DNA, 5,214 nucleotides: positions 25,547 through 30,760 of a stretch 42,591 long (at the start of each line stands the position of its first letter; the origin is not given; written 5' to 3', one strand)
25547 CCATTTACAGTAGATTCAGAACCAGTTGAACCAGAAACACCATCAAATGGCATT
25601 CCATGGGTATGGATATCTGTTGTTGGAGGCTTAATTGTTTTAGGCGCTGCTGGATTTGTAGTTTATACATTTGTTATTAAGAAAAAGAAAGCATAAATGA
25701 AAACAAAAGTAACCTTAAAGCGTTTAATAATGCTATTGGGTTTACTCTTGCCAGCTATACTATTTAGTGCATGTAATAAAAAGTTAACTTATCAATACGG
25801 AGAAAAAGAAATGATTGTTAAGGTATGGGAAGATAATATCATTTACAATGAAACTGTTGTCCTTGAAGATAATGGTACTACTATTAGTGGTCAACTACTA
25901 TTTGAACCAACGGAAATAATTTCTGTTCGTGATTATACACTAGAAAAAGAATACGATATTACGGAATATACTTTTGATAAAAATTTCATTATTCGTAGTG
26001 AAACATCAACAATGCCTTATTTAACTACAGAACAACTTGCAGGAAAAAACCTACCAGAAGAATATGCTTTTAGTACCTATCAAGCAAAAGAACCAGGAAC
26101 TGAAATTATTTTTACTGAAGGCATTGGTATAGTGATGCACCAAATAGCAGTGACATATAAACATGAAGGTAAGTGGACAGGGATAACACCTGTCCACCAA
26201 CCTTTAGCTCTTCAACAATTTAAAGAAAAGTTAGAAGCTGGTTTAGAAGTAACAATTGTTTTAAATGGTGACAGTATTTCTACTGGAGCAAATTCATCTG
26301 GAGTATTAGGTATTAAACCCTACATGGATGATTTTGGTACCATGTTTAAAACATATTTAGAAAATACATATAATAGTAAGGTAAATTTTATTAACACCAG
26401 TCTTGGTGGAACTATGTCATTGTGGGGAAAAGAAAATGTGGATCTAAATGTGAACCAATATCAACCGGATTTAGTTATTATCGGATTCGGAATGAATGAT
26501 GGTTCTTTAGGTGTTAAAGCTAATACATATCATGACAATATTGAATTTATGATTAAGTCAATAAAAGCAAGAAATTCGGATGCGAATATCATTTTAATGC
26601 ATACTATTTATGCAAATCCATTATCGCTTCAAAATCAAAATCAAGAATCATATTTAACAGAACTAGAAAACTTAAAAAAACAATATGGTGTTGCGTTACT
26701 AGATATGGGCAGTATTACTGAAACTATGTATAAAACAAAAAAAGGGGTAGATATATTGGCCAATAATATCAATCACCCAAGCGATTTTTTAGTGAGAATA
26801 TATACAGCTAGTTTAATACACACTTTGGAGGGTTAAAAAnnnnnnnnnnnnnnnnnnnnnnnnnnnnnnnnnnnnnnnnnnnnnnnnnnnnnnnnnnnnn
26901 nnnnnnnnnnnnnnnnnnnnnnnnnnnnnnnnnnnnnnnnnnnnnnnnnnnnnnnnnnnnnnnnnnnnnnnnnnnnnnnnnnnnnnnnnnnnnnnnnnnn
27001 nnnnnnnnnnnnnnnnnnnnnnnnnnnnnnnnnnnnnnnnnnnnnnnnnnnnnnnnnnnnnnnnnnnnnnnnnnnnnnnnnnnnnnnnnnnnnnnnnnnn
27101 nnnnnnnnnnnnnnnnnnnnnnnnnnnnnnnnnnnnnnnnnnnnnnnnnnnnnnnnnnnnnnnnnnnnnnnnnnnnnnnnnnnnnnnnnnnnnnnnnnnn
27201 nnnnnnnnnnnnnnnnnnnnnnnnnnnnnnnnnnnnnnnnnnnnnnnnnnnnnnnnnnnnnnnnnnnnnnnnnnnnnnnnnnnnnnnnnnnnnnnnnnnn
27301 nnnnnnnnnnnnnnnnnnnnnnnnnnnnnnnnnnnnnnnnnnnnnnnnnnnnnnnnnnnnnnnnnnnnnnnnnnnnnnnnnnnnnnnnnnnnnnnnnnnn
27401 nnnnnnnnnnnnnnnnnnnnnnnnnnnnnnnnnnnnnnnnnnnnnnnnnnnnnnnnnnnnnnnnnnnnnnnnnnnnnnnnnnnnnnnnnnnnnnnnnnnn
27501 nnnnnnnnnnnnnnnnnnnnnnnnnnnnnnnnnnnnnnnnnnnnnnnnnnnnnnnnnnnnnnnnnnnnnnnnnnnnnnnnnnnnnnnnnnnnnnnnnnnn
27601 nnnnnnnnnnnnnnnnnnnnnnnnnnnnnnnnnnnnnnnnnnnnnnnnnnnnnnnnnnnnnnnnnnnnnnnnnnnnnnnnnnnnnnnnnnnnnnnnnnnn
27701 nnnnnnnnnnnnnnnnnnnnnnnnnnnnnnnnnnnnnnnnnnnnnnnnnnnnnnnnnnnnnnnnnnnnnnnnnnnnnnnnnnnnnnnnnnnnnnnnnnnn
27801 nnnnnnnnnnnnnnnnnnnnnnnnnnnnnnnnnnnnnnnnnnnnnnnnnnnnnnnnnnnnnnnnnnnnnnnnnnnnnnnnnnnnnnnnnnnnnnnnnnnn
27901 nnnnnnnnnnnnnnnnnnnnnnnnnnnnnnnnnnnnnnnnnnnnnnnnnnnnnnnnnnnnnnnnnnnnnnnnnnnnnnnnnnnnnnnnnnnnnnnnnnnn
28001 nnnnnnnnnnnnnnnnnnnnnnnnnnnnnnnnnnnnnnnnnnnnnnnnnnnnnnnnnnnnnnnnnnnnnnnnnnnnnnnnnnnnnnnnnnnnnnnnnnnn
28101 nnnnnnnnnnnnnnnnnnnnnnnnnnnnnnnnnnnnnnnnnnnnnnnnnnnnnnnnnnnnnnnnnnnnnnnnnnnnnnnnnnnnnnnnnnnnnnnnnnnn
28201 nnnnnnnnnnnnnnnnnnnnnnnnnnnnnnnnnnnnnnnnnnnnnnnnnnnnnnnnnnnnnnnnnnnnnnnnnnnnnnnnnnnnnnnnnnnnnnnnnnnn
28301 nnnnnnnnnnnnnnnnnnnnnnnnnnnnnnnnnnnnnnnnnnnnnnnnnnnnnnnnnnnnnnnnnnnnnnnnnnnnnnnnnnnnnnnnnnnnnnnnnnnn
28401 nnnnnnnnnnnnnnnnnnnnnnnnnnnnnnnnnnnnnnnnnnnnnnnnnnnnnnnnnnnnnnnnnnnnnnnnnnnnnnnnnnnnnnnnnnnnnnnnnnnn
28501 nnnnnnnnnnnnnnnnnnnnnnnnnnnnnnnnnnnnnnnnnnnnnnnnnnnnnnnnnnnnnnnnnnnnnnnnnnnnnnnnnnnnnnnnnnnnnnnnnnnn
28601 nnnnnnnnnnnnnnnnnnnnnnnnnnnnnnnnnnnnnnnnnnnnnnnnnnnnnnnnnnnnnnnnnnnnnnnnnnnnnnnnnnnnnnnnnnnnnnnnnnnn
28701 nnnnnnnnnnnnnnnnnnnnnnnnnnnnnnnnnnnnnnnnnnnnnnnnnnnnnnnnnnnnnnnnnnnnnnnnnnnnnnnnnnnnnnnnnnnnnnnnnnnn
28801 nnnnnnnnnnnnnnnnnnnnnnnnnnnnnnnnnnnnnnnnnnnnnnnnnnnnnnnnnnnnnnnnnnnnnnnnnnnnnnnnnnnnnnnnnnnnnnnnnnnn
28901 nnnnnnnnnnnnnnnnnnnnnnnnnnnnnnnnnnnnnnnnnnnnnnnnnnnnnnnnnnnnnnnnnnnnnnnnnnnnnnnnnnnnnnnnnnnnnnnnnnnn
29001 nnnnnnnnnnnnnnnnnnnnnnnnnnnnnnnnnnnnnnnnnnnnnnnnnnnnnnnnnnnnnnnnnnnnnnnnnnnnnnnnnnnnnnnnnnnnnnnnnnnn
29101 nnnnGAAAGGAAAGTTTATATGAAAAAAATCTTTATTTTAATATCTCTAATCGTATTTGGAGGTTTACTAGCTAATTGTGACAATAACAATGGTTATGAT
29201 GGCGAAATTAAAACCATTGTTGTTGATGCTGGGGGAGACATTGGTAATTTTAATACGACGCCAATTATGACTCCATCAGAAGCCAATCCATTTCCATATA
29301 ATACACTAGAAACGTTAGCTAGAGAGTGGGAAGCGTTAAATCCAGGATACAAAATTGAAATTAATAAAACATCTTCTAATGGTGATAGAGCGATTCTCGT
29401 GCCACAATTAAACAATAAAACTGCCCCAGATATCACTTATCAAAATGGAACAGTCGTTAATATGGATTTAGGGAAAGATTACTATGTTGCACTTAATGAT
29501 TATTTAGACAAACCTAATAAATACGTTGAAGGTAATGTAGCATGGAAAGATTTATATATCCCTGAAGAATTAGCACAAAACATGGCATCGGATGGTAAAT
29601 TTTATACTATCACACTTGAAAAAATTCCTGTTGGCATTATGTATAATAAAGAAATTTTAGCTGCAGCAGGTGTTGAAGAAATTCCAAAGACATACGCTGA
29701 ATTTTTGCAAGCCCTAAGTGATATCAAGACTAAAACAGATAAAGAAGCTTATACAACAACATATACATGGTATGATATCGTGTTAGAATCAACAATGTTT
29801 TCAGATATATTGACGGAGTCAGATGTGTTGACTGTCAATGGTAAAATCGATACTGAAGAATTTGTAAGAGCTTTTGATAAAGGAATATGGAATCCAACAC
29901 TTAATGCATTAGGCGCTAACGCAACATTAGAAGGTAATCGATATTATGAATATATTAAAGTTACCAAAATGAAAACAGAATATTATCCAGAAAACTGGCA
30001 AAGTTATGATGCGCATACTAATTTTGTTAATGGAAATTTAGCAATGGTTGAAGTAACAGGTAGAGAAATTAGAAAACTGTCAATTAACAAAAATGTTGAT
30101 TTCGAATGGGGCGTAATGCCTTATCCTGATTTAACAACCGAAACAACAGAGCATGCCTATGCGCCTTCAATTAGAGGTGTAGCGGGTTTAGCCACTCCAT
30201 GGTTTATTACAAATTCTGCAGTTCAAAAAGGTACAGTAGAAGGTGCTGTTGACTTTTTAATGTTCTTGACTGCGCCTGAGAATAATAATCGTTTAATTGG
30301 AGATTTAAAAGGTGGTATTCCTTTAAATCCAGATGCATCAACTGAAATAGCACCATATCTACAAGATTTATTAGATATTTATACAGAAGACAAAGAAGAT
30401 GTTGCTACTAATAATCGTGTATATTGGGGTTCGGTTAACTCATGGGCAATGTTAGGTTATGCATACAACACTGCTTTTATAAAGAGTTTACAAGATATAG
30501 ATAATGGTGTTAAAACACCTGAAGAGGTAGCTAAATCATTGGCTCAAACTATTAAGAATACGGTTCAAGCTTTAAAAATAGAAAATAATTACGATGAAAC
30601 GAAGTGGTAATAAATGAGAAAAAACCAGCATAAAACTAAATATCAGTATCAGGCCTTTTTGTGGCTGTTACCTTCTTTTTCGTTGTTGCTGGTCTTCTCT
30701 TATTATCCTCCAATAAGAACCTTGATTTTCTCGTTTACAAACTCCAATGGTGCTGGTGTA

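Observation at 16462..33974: A 17.5-kb DeoR-linked rhamnose / alpha-glucosyl-rhamnoside foraging locus with no recognisable extracellular depolymerase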

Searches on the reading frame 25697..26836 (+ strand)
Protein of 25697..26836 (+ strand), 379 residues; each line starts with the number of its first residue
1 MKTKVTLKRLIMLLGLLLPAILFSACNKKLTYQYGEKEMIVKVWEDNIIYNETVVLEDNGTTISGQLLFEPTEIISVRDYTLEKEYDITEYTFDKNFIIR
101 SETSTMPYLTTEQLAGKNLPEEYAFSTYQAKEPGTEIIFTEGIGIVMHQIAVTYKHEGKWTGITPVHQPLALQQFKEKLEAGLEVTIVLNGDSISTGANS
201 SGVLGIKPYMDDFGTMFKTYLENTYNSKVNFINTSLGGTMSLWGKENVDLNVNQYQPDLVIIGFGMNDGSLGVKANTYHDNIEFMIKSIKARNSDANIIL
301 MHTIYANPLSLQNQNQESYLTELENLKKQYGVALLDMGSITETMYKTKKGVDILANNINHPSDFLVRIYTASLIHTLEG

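Call 4: search_protein_families(library=pfam, proteins=[window:25697-26836:+], max_evalue=0.01)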
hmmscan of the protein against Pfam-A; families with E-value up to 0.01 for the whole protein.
window:25697-26836:+ (379 aa): 3 families
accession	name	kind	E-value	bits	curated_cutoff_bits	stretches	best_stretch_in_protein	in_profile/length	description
PF13472.12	Lipase_GDSL_2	-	5.5e-16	60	32.9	1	191-343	3-152/178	GDSL-like Lipase/Acylhydrolase family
PF00657.28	Lipase_GDSL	-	3.5e-09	37.6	23.6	1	187-333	1-162/208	GDSL-like Lipase/Acylhydrolase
PF25182.1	NonGDSL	-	3.1e-06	27.1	80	1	171-337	14-172/220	Non-GDSL lipase-like family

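Call 6: search_protein_families(library=ncbifam, proteins=[window:25697-26836:+], max_evalue=0.01)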
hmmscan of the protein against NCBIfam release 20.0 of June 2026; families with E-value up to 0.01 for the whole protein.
window:25697-26836:+ (379 aa): 3 families
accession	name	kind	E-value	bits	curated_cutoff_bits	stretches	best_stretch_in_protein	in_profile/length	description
NF007819.1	PRK10528.1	equivalog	1.8e-07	31.1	270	1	186-335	30-167/210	multifunctional acyl-CoA thioesterase I/protease I/lysophospholipase L1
NF042968.1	AcxylEst_AxeA1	equivalog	0.00034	19.1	700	1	250-338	337-430/459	acetylxylan esterase AxeA1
NF042969.1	AcxyGlmanDactase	equivalog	0.00065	18.7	500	1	247-302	200-256/323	bifunctional acetylxylan esterase/glucomannan deacetylase AxeC2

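Call 76: search_solved_structures(query=window:25697-26836:+, max_evalue=0.001)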
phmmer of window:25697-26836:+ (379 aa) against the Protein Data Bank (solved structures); distinct sequences matched with E-value up to 0.001: 9.
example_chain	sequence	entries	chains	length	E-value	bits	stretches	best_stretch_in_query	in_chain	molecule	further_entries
6hfz_A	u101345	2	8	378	3.7e-06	29.3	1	173-307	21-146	GDSL-like protein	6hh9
5tic_A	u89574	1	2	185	4.9e-06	28.9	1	216-336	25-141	Acyl-CoA thioesterase I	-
5tid_A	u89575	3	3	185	5.4e-06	28.7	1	216-336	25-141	Acyl-CoA thioesterase I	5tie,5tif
9ge8_T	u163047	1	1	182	6.3e-06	28.5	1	217-336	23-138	Thioesterase 1/protease 1/lysophospholipase L1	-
1ivn_A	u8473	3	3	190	6.4e-06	28.5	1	217-336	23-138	Thioesterase I | Acyl-CoA thioesterase I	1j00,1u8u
6lfb_A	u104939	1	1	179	7.3e-06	28.3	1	217-335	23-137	Acyl-CoA thioesterase I also functions as protease I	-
1jrl_A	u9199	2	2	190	7.4e-06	28.3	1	217-336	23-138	Acyl-CoA Thioesterase I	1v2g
6lfc_A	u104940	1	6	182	7.8e-06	28.2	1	217-335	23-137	Acyl-CoA thioesterase I also functions as protease I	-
3hp4_A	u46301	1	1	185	0.0002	23.6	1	226-301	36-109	GDSL-esterase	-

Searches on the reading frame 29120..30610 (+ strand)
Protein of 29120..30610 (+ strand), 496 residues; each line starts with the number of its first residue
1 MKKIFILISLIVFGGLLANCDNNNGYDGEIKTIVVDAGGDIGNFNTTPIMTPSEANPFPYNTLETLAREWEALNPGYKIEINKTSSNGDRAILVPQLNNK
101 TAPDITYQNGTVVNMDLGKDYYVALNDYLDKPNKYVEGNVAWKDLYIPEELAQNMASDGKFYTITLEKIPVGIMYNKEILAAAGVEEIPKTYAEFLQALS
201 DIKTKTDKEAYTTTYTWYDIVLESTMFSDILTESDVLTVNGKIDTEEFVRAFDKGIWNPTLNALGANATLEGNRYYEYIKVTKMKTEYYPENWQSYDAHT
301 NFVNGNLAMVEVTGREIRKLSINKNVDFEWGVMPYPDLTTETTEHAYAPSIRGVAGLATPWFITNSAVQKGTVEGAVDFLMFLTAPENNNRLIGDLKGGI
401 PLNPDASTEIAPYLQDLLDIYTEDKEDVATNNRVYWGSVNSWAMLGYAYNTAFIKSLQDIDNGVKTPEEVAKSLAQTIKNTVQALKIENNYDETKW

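Call 5: search_protein_families(library=pfam, proteins=[window:29120-30610:+], max_evalue=0.01)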
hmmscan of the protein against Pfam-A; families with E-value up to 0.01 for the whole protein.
window:29120-30610:+ (496 aa): 0 families

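Call 6: search_protein_families(library=ncbifam, proteins=[window:29120-30610:+], max_evalue=0.01)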
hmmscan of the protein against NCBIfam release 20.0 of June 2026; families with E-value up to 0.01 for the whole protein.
window:29120-30610:+ (496 aa): 1 family
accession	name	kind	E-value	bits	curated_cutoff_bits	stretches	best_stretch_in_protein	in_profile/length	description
TIGR03850.1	bind_CPR_0540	equivalog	8e-09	34.6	299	1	63-479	50-433/437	carbohydrate ABC transporter substrate-binding protein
